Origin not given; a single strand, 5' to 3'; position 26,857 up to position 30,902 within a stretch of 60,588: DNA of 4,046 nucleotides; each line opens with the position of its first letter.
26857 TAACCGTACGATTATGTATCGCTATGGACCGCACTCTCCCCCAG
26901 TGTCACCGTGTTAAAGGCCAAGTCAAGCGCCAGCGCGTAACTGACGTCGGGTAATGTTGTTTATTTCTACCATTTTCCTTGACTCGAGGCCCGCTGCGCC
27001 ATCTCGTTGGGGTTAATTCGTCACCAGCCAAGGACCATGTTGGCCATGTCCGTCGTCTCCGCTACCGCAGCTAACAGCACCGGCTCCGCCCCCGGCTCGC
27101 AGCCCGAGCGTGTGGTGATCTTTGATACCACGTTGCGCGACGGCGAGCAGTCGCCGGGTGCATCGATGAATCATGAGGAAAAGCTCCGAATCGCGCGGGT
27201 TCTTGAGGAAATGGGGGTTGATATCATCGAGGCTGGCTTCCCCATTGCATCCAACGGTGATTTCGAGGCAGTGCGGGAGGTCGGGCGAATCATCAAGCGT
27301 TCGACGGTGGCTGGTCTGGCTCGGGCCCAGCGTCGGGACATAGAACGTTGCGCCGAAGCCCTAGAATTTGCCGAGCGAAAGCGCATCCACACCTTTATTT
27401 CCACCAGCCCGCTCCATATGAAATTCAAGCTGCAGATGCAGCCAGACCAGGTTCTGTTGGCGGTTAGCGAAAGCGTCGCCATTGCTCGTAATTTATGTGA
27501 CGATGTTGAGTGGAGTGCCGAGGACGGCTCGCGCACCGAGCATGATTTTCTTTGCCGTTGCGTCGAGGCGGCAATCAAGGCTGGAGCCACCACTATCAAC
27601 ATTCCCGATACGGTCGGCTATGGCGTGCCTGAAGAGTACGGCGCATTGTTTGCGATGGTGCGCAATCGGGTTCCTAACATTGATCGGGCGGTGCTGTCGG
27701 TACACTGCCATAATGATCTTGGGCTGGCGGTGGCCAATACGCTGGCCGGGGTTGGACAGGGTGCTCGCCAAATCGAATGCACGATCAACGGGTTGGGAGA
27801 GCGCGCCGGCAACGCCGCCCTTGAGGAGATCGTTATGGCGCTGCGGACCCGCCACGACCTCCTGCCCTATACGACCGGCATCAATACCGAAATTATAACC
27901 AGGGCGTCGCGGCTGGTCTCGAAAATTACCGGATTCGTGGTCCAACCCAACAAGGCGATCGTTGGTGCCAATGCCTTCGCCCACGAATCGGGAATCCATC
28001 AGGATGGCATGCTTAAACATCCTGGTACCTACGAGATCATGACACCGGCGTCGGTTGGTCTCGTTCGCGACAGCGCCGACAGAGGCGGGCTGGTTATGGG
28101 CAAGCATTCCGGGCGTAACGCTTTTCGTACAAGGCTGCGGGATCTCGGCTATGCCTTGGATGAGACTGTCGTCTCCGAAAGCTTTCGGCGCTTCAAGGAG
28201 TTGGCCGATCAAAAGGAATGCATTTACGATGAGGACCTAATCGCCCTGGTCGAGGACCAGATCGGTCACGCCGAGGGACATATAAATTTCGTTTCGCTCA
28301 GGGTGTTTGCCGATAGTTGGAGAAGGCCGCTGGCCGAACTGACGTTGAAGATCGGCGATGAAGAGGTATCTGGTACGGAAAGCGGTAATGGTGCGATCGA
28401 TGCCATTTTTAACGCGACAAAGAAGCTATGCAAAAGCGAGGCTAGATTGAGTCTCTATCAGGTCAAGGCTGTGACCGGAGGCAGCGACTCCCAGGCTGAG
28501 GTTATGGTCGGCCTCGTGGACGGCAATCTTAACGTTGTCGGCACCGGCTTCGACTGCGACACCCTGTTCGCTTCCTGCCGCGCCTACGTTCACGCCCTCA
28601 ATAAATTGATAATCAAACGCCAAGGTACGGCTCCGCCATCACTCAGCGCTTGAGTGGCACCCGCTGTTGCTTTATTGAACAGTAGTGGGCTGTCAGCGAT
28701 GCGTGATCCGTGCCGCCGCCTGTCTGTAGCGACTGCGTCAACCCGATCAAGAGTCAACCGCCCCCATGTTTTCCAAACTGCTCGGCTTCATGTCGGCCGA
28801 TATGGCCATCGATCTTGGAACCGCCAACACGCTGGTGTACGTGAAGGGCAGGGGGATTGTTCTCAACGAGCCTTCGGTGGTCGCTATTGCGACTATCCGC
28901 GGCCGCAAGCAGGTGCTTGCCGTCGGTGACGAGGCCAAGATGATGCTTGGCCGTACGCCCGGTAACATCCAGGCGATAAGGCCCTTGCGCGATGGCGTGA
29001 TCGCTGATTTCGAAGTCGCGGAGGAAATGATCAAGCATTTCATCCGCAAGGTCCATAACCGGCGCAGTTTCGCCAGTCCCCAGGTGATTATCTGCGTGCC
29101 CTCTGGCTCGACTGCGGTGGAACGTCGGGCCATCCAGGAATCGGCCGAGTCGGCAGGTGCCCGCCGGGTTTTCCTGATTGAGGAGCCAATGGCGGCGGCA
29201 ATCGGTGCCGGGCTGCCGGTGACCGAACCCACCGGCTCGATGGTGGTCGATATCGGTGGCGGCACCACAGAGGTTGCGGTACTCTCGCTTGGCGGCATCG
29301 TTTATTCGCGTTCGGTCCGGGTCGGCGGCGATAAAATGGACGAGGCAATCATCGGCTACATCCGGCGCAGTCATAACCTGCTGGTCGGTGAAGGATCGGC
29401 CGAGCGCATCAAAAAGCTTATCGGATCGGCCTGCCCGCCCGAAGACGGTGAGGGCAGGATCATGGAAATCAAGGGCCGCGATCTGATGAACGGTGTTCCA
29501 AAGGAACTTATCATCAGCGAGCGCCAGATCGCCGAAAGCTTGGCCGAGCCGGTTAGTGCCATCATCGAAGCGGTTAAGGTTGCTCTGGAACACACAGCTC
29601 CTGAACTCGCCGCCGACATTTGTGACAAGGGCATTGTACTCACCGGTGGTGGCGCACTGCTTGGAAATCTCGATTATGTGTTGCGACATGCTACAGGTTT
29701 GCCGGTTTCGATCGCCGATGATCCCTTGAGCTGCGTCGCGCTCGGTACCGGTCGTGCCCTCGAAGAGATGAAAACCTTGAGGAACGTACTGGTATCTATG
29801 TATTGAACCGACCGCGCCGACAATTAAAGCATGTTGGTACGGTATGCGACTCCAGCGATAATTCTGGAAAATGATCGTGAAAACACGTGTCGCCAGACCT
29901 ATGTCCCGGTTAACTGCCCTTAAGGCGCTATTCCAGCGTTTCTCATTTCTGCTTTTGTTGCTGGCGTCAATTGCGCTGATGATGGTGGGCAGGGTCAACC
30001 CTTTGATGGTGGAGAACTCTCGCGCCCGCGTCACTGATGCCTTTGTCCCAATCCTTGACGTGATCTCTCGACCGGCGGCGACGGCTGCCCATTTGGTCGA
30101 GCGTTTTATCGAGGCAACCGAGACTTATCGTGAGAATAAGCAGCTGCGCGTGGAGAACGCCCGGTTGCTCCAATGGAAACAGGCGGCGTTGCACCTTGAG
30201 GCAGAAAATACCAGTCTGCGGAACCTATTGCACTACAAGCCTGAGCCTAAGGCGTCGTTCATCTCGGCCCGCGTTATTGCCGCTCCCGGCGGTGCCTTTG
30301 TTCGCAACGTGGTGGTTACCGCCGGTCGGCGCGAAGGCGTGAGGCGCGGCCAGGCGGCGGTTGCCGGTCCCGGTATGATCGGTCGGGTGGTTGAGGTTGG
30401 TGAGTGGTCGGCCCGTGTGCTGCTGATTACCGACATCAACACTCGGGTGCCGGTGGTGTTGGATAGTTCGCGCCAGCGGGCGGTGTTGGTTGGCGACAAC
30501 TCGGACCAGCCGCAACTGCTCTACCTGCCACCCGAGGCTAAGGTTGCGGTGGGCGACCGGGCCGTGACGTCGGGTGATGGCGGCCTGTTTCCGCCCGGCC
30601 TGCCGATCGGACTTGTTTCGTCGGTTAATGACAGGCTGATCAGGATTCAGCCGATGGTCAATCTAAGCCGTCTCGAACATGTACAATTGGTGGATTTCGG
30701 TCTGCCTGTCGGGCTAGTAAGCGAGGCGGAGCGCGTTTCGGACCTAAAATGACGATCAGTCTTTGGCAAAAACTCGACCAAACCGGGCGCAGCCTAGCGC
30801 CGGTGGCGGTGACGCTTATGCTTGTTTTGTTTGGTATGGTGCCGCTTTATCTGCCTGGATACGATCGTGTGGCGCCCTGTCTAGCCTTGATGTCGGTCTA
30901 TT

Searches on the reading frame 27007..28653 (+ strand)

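Call 72: search_protein_families(library=pfam, proteins=[window:27007-28653:+], max_evalue=0.00001)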
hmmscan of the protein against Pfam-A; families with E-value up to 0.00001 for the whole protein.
window:27007-28653:+ (548 aa): 3 families
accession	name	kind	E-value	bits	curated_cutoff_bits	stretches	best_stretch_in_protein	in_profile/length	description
PF00682.25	HMGL-like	-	1.4e-92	310.2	29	1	36-304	2-260/260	HMGL-like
PF08502.15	LeuA_dimer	-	6.8e-29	100.9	24.9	1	406-534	2-130/131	LeuA allosteric (dimerisation) domain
PF22617.1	HCS_D2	-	1.9e-27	95.9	27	1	318-403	1-81/82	Homocitrate synthase post-HMGL domain-like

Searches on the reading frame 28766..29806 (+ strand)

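Call 72: search_protein_families(library=pfam, proteins=[window:28766-29806:+], max_evalue=0.00001)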
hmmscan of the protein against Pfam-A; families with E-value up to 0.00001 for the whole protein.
window:28766-29806:+ (346 aa): 6 families
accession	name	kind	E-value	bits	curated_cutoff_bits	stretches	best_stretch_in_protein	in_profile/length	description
PF06723.19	MreB_Mbl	-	2.1e-151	503.8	27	1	11-339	2-326/327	MreB/Mbl protein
PF14450.12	FtsA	-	5.1e-13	49.9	31.8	1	159-318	1-111/127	Cell division protein FtsA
PF00012.26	HSP70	-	3.8e-12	45.7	20.6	1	105-202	134-237/599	Hsp70 protein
PF00022.25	Actin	-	1.3e-11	44.2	27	1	36-201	31-189/410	Actin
PF11104.14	PilM_2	-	2.8e-09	36.8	27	0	158-197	182-221/340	Type IV pilus assembly protein PilM;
PF25216.1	Volactin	-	3e-06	27.4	35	0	39-327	47-316/321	Volactin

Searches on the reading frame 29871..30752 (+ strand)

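Call 72: search_protein_families(library=pfam, proteins=[window:29871-30752:+], max_evalue=0.00001)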
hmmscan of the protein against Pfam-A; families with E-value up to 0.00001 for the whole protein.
window:29871-30752:+ (293 aa): 1 family
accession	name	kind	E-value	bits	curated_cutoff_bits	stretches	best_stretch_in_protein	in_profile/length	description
PF04085.20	MreC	-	2.1e-34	118.9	28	1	135-274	1-146/147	Rod shape-determining protein MreC, barrel core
